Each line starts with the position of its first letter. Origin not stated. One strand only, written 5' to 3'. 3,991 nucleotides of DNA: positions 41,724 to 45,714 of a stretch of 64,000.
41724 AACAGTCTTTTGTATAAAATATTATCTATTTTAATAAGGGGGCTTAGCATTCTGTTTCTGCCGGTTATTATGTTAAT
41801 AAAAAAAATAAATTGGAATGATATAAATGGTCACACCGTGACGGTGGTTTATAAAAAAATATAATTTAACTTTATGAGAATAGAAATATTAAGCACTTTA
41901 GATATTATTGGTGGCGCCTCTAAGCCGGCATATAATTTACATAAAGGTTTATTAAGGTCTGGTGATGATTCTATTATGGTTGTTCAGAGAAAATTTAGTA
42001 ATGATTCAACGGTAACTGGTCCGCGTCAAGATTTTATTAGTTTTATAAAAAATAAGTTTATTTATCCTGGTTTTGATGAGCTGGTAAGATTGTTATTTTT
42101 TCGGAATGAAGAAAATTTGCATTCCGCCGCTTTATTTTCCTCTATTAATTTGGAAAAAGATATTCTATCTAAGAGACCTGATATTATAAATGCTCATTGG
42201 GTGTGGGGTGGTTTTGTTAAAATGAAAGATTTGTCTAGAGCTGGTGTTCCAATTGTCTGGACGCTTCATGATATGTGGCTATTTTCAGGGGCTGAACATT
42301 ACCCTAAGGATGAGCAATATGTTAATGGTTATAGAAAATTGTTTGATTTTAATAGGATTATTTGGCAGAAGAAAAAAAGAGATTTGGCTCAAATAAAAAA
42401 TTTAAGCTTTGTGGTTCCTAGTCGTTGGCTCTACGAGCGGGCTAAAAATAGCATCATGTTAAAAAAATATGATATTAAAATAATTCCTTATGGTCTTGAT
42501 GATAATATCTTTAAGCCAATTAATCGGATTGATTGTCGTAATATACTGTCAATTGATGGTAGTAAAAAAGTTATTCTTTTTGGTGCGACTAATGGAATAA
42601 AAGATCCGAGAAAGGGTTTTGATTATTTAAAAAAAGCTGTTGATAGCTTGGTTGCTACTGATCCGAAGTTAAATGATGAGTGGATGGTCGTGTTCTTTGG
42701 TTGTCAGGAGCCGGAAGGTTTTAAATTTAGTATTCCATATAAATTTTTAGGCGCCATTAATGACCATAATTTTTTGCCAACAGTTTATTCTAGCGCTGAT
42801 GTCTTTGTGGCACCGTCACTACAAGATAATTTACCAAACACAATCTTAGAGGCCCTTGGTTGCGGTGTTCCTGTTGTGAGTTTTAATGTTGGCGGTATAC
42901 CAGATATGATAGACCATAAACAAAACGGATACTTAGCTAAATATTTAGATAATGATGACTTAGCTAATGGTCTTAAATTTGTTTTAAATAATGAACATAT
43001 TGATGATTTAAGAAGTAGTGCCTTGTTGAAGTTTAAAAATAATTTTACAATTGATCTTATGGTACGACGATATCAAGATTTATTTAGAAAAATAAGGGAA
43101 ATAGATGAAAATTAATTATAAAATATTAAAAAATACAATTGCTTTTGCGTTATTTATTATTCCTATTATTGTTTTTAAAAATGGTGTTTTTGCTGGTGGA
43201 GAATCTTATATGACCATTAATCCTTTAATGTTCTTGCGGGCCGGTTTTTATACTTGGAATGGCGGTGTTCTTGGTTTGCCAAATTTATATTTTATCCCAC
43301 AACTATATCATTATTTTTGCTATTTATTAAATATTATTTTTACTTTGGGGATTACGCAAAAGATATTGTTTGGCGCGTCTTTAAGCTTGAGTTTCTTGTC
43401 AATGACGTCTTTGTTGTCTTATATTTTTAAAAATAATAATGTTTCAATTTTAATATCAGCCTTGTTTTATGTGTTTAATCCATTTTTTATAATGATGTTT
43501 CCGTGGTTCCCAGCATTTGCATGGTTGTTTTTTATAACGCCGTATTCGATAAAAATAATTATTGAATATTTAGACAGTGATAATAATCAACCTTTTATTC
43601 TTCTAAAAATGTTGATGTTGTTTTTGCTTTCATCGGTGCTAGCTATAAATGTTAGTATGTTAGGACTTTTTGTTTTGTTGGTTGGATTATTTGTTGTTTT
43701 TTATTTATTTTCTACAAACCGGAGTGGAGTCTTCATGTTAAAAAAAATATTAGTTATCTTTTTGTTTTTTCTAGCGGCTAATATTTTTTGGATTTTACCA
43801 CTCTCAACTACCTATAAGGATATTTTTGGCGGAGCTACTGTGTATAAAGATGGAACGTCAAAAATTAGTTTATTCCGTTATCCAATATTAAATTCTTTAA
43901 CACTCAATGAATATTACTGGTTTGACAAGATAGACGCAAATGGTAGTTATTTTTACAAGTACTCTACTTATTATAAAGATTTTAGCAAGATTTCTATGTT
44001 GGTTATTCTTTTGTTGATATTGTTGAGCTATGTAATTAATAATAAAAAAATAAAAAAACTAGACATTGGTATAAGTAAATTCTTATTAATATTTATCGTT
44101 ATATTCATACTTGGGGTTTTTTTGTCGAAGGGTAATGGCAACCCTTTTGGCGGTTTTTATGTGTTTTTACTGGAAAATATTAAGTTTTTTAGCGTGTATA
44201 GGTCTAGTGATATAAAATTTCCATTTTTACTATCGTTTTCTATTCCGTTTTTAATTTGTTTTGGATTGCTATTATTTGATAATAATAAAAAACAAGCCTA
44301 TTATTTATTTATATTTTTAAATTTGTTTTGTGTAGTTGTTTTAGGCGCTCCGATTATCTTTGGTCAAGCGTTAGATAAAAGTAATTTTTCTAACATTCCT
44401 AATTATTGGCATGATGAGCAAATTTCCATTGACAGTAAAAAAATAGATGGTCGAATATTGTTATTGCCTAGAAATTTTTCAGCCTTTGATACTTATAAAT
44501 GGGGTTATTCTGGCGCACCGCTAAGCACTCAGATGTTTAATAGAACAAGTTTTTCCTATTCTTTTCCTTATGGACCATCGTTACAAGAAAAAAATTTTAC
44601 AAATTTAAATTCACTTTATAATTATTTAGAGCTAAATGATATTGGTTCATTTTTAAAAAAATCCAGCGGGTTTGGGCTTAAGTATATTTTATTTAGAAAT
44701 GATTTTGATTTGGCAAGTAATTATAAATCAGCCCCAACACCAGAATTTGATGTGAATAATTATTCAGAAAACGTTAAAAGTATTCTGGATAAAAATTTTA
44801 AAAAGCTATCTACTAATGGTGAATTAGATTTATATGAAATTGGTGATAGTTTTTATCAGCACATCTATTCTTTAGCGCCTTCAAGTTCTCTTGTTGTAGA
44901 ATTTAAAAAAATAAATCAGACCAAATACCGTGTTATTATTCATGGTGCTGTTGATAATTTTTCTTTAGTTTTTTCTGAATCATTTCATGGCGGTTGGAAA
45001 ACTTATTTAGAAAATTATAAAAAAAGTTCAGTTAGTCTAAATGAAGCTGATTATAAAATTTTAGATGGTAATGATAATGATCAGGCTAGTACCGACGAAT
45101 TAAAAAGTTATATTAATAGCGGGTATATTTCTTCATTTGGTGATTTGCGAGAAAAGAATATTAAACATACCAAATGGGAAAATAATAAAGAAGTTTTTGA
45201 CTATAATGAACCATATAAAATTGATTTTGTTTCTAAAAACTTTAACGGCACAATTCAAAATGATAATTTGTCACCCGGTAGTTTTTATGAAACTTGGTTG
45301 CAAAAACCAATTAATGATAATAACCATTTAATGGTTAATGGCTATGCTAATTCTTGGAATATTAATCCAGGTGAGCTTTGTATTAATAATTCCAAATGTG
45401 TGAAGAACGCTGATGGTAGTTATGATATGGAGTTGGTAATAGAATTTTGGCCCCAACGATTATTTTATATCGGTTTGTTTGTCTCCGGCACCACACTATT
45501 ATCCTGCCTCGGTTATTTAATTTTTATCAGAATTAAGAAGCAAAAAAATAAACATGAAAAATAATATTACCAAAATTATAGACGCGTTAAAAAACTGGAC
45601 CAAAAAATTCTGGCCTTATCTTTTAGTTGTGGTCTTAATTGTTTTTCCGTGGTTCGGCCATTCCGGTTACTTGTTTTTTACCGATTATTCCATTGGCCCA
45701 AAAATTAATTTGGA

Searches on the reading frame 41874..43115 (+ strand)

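Call 96: search_protein_families(library=pfam, proteins=[window:41874-43115:+], max_evalue=0.00001)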
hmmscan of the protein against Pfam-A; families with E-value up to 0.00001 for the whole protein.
window:41874-43115:+ (413 aa): 3 families
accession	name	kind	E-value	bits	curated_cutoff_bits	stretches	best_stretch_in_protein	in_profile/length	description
PF13692.12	Glyco_trans_1_4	-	4.1e-24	85.9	27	1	242-373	10-142/142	Glycosyl transferases group 1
PF00534.26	Glycos_transf_1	-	2.7e-22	79.6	26.4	1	244-374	25-159/172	Glycosyl transferases group 1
PF13439.12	Glyco_transf_4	-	1.7e-10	41.6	28.5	1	12-210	1-168/170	Glycosyltransferase Family 4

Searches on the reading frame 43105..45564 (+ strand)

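Call 96: search_protein_families(library=pfam, proteins=[window:43105-45564:+], max_evalue=0.00001)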
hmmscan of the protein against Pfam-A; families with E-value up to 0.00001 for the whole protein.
window:43105-45564:+ (819 aa): 1 family
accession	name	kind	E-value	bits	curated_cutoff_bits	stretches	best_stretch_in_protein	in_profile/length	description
PF11847.13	GT-C_AftD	-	2.1e-14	52.9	26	1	402-539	381-515/661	Alpha-(1->3)-arabinofuranosyltransferase, N-terminal GT-C domain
